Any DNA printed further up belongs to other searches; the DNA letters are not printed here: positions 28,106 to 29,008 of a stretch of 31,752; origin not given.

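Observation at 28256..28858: Compositionally atypical (~57% GC) Lys-rich gene overlapping the TAA-terminated 3' end of coxL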

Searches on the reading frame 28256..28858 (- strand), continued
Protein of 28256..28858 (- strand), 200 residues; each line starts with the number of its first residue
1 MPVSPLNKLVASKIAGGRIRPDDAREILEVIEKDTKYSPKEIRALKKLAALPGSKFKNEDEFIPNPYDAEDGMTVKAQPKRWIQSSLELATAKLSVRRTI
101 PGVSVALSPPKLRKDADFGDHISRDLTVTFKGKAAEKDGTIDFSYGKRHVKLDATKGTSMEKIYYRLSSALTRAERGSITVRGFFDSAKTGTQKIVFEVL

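Call 54: search_protein_families(library=pfam, alignment_id=A2, max_evalue=1)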
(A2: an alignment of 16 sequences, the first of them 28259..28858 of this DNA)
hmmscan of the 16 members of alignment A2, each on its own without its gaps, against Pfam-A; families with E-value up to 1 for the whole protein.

A. member 1, window:28259-28858:- (200 aa): 1 family
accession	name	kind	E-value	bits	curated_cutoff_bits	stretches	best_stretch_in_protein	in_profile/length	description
PF07523.18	Big_3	-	0.049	14.3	21.2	1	177-196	35-54/68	Bacterial Ig-like domain (group 3)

B. families by the number of members that match (of 16 scanned): 19 families
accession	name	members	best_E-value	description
PF22746.1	SHOCT-like_DUF2089-C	2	0.028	SHOCT-like domain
PF13647.11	Glyco_hydro_80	1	0.0035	Glycosyl hydrolase family 80 of chitosanase A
PF06023.18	Csa1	1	0.024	CRISPR-associated exonuclease Csa1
PF14620.12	YPEB_PepSY1-2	1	0.033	YpeB sporulation, PepSY1 and PepSY2 domains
PF07523.18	Big_3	1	0.049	Bacterial Ig-like domain (group 3)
PF13935.11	Ead_Ea22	1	0.053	Ead/Ea22-like protein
PF19206.5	DUF5878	1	0.058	Family of unknown function (DUF5878)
PF00772.26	DnaB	1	0.058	DnaB-like helicase N terminal domain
PF08385.17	DHC_N1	1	0.063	Dynein heavy chain, N-terminal region 1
PF25464.1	DUF7900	1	0.074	Domain of unknown function (DUF7900)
PF07081.18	DUF1349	1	0.075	Protein of unknown function (DUF1349)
PF21104.3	Glyco_hydro_78_N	1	0.083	Glycosyl hydrolase family 78 alpha-rhamnosidase N-terminal domain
PF11490.13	DNA_pol3_a_NII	1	0.085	DNA polymerase III polC-type N-terminus II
PF07476.17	MAAL_C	1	0.12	Methylaspartate ammonia-lyase C-terminus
PF06549.17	DUF1118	1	0.14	Protein of unknown function (DUF1118)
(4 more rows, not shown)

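Call 66: search_dna_similar(query=window:28259-28858:-, collection=plasmids, mode=protein, max_evalue=0.01)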
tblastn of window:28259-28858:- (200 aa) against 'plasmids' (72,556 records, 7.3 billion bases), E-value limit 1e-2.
No match.

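Call 67: search_dna_similar(query=window:28259-28858:-, collection=phages, mode=protein, max_evalue=0.01)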
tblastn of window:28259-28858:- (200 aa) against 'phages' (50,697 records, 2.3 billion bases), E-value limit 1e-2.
No match.

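Call 70: find_related_loci(query=window:28259-28858:-, collection=viral_contigs, flank=8000)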
Query window:28259-28858:- (200 aa) in viral_contigs; peptide patterns used: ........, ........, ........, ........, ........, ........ (x = any residue, [..] = any of these).
22 stretches matched a pattern, but none encodes a relative of the query by tblastn (E <= 1e-3).
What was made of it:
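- On Horizontally acquired genomic island: No plasmid, phage or IMG/VR homologues were found (calls 66, 67, 70).
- Tried and rejected: tblastn against plasmids and phages, and a pattern scan of IMG/VR: no hits (calls 66, 67, 70).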

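Call 71: search_protein_families(library=ncbifam, alignment_id=A2, max_evalue=0.1)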
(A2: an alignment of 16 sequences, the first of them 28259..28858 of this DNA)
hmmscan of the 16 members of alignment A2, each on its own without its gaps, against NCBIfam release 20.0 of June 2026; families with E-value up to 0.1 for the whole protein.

A. member 1, window:28259-28858:- (200 aa): 0 families

B. families by the number of members that match (of 16 scanned): 4 families
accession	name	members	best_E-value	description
TIGR01896.1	cas_AF1879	2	0.0069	type I-A CRISPR-associated protein Cas4/Csa1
NF001887.0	PRK00647.1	1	4.8e-06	hypothetical protein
NF005856.0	PRK07785.1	1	0.029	NADH-quinone oxidoreductase subunit C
NF041286.1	lipo_GerS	1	0.077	germination lipoprotein GerS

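Call 72: search_protein_families(library=padloc, alignment_id=A2, max_evalue=0.1)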
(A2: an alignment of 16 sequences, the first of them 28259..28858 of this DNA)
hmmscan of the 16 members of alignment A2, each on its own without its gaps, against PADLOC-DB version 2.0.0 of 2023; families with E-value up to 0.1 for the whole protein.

A. member 1, window:28259-28858:- (200 aa): 0 families

B. families by the number of members that match (of 16 scanned): 7 families
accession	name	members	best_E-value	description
PDLC00942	Cas4a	2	0.0018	"CRISPR-associated protein Cas4/Csa1, subtype I-A/APERN"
PDLC05028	PDC-S48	1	6.3e-05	-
PDLC01150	HEAT_CxxC_PDDEXK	1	0.00059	HEAT_CxxC_PD-DEXK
PDLC01907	CARF5--CARF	1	0.0063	-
PDLC02330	AbiEii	1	0.01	AbiEii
PDLC05027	PDC-S48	1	0.015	-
PDLC03020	MTase_I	1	0.047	Type I methyltransferase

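Call 73: search_protein_families(library=phrogs, alignment_id=A2, max_evalue=0.1)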
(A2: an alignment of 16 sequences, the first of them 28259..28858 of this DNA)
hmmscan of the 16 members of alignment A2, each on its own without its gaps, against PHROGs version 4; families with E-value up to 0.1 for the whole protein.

A. member 1, window:28259-28858:- (200 aa): 0 families

B. families by the number of members that match (of 16 scanned): 7 families
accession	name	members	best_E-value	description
phrog_165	-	4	0.00023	tail sheath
phrog_17327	-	4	0.00074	head-tail connector protein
phrog_632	-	1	0.01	tellurite resistance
phrog_25331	-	1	0.026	-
phrog_23588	-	1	0.04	-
phrog_20660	-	1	0.046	tail length tape measure protein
phrog_28217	-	1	0.047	DNA repair exonuclease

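Call 74: search_protein_families(library=phrogs, proteins=[P0012, P0016, P0017, P0018, P0019, P0020, P0010, P0007, P0009, P0015], max_evalue=0.01)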
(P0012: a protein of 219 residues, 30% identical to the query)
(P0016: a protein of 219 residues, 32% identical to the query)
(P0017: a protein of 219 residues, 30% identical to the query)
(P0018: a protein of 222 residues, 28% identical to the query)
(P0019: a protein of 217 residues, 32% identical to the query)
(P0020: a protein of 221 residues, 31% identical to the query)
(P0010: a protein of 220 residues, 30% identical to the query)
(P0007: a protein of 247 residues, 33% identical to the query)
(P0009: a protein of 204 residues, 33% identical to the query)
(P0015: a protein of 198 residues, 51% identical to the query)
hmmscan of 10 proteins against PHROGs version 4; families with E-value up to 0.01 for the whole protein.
P0012 (219 aa): 1 family
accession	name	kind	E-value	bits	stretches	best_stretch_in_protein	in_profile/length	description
phrog_17327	-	connector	0.00074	19.5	1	131-174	305-348/405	head-tail connector protein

P0016 (219 aa): 0 families

P0017 (219 aa): 0 families

P0018 (222 aa): 0 families

P0019 (217 aa): 0 families

P0020 (221 aa): 0 families

P0010 (220 aa): 0 families

P0007 (247 aa): 0 families

P0009 (204 aa): 0 families

P0015 (198 aa): 1 family
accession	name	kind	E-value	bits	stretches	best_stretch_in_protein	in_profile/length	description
phrog_165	-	tail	0.00066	19.3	1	118-173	98-152/493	tail sheath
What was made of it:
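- Tried and rejected: The two PHROG hits inspected are short (44-56 residues, about 19 bits) and hit different families in different members, so I treated all of these as noise (calls 54, 71-74).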

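Call 76: find_encoding_contigs(protein=P0011, flank=6000, max_places=3)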
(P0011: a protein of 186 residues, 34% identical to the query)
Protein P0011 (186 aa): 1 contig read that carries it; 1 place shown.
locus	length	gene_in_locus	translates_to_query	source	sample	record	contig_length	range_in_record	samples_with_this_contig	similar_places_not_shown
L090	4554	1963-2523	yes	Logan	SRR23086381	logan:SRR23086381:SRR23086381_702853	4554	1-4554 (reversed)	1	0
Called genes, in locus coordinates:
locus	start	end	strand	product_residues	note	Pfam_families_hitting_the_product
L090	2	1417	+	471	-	?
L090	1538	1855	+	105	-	-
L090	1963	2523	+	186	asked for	-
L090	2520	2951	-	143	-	-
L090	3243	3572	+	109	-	-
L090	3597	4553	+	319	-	?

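Call 77: find_encoding_contigs(protein=P0007, flank=6000, max_places=3)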
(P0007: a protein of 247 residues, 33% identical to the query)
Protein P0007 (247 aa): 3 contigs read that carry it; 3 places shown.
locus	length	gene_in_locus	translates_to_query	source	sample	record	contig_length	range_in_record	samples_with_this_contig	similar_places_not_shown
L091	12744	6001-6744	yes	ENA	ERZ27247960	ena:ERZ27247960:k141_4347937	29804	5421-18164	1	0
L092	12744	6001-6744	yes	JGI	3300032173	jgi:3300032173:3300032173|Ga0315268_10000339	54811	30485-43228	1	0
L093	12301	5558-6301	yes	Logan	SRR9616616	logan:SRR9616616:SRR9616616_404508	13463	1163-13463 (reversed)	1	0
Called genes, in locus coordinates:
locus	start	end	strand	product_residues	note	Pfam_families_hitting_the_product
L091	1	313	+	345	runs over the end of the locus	PF03599:CdhD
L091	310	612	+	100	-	PF12838:Fer4_7 (faint), PF00037:Fer4 (weak), PF12797:Fer4_2 (faint), PF12837:Fer4_6 (weak), PF13237:Fer4_10, PF13187:Fer4_9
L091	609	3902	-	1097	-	PF00415:RCC1 (faint), PF00041:fn3 (faint), PF25390:WD40_RLD, PF13540:RCC1_2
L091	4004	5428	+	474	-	PF08308:PEGA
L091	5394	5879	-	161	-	-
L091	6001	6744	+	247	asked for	-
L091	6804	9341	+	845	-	PF02129:Peptidase_S15 (faint), PF00326:Peptidase_S9, PF01738:DLH (weak)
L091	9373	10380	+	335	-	-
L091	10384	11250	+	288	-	PF07676:PD40 (faint)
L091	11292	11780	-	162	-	-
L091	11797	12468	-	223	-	-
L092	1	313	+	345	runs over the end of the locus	PF03599:CdhD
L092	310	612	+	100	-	PF12838:Fer4_7 (faint), PF00037:Fer4 (weak), PF12797:Fer4_2 (faint), PF12837:Fer4_6 (weak), PF13237:Fer4_10, PF13187:Fer4_9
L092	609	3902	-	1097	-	PF00415:RCC1 (faint), PF00041:fn3 (faint), PF25390:WD40_RLD, PF13540:RCC1_2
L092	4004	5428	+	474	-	PF08308:PEGA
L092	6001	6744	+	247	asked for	-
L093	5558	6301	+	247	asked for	-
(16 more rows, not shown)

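Call 78: find_encoding_contigs(protein=P0009, flank=6000, max_places=3)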
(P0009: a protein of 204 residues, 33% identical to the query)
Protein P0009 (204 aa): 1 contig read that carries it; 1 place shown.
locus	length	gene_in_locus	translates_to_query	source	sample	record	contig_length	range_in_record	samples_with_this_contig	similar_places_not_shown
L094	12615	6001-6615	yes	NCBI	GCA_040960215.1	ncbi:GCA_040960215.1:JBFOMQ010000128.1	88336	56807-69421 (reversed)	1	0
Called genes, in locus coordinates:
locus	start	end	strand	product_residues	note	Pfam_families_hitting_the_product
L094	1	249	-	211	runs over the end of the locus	PF01712:dNK, PF13238:AAA_18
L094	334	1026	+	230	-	PF04055:Radical_SAM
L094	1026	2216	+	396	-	PF07690:MFS_1, PF12832:MFS_1_like, PF13347:MFS_2, PF00083:Sugar_tr, PF13347:MFS_2 (weak), PF07690:MFS_1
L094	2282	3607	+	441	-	PF00202:Aminotran_3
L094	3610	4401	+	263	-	PF01113:DapB_N, PF05173:DapB_C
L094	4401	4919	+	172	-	PF01288:HPPK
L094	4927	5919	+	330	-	PF00072:Response_reg, PF00211:Guanylate_cyc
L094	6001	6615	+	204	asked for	-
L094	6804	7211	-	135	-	-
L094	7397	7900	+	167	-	-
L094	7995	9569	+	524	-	PF00005:ABC_tran, PF13304:AAA_21 (faint), PF02405:MlaE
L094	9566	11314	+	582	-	-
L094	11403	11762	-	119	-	-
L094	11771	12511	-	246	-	-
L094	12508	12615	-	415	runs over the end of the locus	PF00158:Sigma54_activat, PF14532:Sigma54_activ_2 (weak), PF07728:AAA_5 (faint)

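Call 84: search_protein_families(library=pfam, proteins=[L002:8807-10483:+, L001:8748-9518:+, L006:823-1398:+, L091:5394-5879:-], max_evalue=0.01)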
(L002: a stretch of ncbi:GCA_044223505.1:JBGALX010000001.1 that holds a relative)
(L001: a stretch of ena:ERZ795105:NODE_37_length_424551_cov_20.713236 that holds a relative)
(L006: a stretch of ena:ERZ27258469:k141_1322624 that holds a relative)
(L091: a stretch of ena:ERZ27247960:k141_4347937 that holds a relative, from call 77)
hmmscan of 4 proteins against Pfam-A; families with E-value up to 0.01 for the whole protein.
L002:8807-10483:+ (558 aa): 0 families

L001:8748-9518:+ (256 aa): 0 families

L006:823-1398:+ (191 aa): 0 families

L091:5394-5879:- (161 aa): 1 family
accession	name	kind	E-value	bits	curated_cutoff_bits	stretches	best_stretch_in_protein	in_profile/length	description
PF09970.15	DUF2204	-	0.0094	16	20.3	0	11-146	9-147/181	Nucleotidyl transferase of unknown function (DUF2204)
